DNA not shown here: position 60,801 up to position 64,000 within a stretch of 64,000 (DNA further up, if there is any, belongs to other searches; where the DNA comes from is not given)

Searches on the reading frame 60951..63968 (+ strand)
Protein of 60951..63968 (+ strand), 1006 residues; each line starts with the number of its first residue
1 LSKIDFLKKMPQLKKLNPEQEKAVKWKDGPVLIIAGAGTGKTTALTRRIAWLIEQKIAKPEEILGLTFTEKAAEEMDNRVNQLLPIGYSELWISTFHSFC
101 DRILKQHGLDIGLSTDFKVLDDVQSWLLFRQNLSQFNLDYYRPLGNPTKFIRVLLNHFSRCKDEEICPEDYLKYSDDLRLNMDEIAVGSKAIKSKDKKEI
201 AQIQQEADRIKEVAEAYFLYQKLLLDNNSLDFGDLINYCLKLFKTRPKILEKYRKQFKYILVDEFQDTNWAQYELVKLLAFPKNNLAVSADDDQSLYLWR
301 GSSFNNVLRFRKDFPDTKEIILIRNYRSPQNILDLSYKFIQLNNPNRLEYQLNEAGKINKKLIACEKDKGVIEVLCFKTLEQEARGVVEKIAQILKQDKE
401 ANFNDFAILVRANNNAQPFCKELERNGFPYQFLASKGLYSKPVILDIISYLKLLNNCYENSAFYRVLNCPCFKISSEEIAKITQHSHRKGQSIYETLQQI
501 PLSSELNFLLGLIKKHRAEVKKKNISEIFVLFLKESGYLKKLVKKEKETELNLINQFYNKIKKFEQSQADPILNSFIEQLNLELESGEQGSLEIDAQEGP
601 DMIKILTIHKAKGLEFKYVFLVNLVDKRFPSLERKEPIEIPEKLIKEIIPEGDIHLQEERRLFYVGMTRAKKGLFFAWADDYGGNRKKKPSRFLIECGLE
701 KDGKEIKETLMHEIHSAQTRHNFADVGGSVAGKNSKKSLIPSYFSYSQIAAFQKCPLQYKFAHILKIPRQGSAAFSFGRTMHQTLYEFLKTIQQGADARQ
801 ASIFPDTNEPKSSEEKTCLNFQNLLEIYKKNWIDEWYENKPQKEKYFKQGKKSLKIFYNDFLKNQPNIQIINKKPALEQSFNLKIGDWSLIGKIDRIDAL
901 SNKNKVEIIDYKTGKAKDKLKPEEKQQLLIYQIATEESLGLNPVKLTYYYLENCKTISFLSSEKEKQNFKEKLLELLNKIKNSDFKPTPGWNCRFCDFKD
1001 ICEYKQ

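Call 52: find_encoding_contigs(protein=window:60951-63968:+, flank=10000, max_places=1)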
Protein window:60951-63968:+ (1006 aa): no gene with exactly this product is on record in the collection.

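Call 54: find_encoding_contigs(protein=window:60978-63968:+, flank=10000, max_places=2)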
Protein window:60978-63968:+ (997 aa): 2 contigs read that carry it; 1 place shown.
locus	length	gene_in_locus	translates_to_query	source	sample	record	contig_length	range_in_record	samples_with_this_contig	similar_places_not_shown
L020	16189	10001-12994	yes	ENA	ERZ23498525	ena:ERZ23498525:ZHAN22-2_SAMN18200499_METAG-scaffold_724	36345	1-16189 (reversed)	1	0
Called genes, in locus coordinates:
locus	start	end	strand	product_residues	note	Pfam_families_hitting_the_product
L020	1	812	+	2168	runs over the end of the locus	PF13205:Big_5 (faint), PF01835:MG2, PF17962:bMG6, PF07703:A2M_BRD, PF00207:A2M, PF07678:TED_complement, PF17973:bMG10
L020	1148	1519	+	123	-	-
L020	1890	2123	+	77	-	-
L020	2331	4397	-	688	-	PF00912:Transgly, PF00905:Transpeptidase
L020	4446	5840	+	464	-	PF03734:YkuD, PF13354:Beta-lactamase2, PF00768:Peptidase_S11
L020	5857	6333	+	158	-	PF00254:FKBP_C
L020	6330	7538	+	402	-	PF01595:CNNM, PF00571:CBS, PF03471:CorC_HlyC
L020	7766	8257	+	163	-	PF03928:HbpS-like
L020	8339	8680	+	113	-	-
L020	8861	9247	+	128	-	-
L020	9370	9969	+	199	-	-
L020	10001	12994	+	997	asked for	PF00580:UvrD-helicase, PF13245:AAA_19, PF13361:UvrD_C, PF13538:UvrD_C_2 (faint), PF12705:PDDEXK_1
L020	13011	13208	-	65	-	-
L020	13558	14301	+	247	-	PF01487:DHquinase_I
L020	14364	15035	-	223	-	PF14716:HHH_8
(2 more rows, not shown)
